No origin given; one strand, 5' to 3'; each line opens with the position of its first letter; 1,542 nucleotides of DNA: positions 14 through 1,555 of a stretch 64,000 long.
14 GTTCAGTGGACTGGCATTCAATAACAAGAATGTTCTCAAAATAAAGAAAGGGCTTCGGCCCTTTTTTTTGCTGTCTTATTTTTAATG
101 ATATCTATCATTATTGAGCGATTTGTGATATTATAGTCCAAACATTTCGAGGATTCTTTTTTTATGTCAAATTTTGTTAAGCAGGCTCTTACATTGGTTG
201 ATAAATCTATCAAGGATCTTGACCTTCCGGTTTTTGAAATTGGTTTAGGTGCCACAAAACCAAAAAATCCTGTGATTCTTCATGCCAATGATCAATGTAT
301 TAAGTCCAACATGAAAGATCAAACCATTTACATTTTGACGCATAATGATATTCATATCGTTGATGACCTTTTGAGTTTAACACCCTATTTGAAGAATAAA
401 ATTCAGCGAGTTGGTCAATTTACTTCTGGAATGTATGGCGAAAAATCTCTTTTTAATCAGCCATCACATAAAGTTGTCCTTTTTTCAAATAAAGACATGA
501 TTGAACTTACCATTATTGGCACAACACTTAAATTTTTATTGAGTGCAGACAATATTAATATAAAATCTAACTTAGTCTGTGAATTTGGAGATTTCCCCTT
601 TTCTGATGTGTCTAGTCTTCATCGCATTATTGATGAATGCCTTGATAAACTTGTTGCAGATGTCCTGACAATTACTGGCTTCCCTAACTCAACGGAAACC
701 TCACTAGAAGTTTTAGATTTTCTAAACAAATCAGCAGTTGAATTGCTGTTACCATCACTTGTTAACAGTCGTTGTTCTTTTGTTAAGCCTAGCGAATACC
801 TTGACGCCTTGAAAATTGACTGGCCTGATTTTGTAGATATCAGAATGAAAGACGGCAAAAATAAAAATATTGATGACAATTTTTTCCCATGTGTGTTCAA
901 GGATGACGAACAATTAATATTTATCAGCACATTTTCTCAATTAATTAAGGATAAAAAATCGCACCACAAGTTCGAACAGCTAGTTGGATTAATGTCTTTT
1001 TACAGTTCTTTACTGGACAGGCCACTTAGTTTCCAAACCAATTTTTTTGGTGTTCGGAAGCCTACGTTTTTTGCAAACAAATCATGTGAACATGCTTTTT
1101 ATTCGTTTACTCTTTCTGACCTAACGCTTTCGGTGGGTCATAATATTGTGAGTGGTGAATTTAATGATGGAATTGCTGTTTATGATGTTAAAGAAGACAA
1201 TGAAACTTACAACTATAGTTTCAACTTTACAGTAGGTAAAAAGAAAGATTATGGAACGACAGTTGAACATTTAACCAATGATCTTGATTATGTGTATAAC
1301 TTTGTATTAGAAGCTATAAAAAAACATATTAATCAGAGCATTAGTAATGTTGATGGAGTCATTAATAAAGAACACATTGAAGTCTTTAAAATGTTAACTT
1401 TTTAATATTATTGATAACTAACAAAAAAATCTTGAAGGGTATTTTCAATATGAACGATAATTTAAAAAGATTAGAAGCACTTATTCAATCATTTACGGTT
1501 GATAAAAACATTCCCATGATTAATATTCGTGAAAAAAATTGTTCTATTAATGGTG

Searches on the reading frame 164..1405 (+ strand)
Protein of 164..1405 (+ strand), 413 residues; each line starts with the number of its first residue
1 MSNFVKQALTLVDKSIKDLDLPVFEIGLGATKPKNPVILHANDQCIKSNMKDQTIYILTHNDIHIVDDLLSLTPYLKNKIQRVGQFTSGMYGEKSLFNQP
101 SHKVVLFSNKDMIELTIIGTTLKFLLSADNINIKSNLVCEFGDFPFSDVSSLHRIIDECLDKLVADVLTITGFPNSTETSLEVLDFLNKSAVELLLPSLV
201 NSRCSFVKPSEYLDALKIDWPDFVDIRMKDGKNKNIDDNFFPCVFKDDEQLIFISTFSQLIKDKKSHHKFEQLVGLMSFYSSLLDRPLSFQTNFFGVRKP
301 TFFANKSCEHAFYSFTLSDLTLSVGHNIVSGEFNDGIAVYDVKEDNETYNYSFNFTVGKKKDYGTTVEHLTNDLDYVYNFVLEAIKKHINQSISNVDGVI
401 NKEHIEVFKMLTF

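Call 12: search_protein_families(library=pfam, proteins=[window:164-1405:+])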
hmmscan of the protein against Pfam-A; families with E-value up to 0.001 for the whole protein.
window:164-1405:+ (413 aa): 0 families

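Call 13: search_dna_similar(query=window:164-1405:+, collection=phages, mode=protein, max_rows=15)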
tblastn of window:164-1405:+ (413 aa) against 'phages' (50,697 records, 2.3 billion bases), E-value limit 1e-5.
No match.

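Call 70: search_protein_families(library=phrogs, proteins=[window:164-1405:+], max_evalue=0.001)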
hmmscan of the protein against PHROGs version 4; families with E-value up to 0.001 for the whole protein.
window:164-1405:+ (413 aa): 0 families
